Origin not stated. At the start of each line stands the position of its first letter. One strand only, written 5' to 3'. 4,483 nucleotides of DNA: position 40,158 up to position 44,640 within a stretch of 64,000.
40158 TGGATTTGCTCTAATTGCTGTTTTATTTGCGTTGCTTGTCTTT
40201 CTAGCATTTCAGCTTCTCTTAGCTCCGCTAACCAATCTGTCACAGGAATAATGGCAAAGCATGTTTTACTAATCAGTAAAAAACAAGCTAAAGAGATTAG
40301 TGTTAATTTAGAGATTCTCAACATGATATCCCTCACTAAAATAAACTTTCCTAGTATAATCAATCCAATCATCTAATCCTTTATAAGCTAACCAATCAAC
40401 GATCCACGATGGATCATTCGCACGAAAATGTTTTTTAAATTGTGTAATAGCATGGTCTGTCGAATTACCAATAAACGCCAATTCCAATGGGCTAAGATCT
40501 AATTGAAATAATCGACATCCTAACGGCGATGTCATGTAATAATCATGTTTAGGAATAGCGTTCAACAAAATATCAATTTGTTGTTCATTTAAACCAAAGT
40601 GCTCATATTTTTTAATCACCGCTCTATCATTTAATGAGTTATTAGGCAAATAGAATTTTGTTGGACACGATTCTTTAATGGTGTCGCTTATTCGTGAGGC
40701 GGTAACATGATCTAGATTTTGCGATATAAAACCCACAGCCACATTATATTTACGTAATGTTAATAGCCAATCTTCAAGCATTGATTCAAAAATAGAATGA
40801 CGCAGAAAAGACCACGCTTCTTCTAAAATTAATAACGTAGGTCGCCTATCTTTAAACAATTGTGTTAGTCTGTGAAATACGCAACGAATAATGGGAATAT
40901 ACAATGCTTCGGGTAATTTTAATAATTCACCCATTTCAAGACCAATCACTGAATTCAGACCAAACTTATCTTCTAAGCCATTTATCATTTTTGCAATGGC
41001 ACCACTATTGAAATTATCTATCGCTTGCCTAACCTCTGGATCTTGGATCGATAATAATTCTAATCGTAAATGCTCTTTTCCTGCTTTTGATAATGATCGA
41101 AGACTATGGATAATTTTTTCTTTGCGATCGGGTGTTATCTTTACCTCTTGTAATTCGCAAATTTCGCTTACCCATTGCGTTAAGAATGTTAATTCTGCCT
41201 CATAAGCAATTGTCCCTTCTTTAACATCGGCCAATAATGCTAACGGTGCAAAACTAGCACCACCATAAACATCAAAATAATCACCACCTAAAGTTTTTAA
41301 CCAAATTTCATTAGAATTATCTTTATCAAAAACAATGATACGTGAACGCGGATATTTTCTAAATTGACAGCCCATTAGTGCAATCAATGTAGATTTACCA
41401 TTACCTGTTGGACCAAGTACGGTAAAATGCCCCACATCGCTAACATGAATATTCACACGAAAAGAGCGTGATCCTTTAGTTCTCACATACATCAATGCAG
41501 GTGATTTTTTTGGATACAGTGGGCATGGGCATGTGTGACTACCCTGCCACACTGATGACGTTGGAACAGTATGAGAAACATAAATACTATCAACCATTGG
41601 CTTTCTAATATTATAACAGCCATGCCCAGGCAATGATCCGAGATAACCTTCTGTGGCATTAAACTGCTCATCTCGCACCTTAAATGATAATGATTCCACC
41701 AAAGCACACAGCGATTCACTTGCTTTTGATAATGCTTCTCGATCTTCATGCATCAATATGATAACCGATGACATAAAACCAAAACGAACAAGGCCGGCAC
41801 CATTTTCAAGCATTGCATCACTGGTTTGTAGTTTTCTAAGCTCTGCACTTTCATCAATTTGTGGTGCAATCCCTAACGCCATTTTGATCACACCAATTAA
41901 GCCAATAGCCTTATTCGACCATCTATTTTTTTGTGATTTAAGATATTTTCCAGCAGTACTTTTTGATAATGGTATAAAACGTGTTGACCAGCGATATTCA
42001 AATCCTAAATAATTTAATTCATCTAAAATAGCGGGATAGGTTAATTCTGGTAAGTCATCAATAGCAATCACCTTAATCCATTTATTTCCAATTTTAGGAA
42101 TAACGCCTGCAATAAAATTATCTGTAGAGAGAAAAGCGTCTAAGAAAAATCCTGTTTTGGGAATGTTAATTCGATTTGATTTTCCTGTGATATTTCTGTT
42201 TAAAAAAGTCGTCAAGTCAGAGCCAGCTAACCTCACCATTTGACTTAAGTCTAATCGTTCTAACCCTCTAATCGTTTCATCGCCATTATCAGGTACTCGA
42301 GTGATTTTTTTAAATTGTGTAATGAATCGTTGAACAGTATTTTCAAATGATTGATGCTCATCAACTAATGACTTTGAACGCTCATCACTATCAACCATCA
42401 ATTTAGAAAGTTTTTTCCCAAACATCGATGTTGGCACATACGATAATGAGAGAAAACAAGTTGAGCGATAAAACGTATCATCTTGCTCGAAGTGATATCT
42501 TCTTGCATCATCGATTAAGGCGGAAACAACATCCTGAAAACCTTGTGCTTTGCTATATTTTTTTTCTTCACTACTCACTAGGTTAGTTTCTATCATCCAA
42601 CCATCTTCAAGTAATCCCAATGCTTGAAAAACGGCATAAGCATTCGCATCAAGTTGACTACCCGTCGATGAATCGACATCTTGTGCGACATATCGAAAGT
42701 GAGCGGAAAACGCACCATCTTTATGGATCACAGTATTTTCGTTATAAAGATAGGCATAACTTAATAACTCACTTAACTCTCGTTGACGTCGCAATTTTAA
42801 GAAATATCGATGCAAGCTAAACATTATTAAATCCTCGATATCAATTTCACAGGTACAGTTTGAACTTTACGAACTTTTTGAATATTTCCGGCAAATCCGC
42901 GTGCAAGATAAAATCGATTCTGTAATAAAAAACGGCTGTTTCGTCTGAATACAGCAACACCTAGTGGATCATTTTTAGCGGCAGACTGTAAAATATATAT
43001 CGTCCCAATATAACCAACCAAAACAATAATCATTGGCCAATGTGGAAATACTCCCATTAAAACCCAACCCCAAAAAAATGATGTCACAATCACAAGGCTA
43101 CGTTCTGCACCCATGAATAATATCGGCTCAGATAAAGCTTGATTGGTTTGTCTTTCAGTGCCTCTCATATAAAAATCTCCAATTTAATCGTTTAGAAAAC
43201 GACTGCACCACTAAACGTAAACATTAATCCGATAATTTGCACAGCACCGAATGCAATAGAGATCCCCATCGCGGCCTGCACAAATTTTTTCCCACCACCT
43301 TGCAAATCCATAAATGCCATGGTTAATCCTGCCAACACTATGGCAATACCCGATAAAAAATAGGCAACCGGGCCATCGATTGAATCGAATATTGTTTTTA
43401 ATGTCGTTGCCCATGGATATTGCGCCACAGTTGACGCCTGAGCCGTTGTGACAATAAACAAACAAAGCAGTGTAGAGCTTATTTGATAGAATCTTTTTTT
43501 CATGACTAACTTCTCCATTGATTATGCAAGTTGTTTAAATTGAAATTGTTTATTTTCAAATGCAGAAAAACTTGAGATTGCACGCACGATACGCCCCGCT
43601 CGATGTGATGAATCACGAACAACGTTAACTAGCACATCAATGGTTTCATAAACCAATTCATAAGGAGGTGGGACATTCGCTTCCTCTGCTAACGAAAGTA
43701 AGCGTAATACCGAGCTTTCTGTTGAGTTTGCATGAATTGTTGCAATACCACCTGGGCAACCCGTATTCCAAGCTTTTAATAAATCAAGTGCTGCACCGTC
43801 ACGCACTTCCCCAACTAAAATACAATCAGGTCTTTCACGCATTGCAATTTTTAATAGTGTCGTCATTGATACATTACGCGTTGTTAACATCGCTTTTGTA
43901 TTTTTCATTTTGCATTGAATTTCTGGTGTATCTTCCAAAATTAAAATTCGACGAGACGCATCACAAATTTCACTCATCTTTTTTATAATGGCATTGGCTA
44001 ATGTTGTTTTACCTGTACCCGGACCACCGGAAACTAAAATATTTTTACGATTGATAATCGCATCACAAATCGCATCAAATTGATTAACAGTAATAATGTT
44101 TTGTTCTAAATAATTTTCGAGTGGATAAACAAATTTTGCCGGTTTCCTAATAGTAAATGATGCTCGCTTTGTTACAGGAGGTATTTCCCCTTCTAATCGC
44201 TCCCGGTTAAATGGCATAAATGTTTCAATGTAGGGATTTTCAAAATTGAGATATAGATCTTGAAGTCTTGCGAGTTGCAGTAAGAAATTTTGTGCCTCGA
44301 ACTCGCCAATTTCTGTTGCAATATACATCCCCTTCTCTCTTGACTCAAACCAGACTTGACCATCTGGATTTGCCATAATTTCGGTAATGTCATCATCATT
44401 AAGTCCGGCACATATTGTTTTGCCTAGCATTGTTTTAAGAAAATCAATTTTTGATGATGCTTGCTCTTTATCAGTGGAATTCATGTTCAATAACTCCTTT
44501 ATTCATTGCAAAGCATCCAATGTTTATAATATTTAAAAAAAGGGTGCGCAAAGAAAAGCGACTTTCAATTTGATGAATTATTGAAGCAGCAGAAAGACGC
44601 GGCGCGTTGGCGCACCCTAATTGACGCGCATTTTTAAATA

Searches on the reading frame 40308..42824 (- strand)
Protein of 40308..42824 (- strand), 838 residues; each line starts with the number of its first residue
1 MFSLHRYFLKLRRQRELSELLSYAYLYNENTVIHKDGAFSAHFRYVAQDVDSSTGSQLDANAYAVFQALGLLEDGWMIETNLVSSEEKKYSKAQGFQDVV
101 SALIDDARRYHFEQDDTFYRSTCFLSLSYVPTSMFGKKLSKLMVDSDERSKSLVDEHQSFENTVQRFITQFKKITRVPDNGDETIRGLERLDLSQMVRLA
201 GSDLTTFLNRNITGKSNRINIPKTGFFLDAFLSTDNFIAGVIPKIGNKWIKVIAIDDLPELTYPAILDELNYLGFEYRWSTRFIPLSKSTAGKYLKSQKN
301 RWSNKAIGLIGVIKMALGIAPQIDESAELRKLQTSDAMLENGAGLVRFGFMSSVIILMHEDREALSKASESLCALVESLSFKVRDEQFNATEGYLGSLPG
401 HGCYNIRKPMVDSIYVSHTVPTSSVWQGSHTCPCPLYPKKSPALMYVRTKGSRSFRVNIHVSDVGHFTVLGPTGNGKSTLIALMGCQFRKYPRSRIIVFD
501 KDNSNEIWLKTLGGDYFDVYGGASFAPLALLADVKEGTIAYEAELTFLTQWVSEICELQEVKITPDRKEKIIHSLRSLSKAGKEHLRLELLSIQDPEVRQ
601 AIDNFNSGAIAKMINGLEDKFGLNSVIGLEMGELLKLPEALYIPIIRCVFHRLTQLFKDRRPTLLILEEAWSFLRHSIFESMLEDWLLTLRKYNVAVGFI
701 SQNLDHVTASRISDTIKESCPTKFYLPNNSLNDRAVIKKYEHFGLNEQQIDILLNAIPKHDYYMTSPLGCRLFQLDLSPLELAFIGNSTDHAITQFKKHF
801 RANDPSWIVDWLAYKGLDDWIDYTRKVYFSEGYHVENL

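Call 45: search_protein_families(library=pfam, proteins=[window:40308-42824:-], max_evalue=0.001)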
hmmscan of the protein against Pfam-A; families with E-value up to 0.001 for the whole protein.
window:40308-42824:- (838 aa): 4 families
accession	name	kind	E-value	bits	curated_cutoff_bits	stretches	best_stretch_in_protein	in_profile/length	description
PF03135.19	CagE_TrbE_VirB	-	1.1e-13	52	21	2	202-305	14-123/204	CagE, TrbE, VirB family, component of type IV transporter system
PF19044.6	P-loop_TraG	-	7.3e-06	25.3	25.8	0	649-754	240-343/413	TraG P-loop domain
PF01935.23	DUF87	-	2.1e-05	25.2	23.2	1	456-502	13-61/220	Helicase HerA, central domain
PF12846.13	AAA_10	-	0.00066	19.3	27.5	0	662-747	241-320/362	AAA-like domain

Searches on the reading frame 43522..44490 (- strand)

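Call 45: search_protein_families(library=pfam, proteins=[window:43522-44490:-], max_evalue=0.001)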
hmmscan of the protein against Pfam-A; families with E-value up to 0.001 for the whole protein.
window:43522-44490:- (322 aa): 7 families
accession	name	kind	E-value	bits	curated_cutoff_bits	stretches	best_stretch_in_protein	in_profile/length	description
PF00437.27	T2SSE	-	5.3e-28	98.2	24.9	1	147-292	141-279/370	Type II/IV secretion system protein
PF13245.12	AAA_19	-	1.3e-06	29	25.1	1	140-196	4-58/134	AAA domain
PF20720.3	nSTAND3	-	9e-06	25.9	27.2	1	136-195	5-61/155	Novel STAND NTPase 3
PF06745.19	ATPase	-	4.9e-05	23.2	26.6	1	135-167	5-38/231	KaiC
PF00004.35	AAA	-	6.9e-05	23.7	21.2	1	151-180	1-24/131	ATPase family associated with various cellular activities (AAA)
PF12775.13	AAA_7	-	0.0004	20.4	25.8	0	145-173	30-58/181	P-loop containing dynein motor region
PF09848.15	SLFN-g3_helicase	-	0.00044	20.1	24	1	149-194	2-47/354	Schlafen group 3, DNA/RNA helicase domain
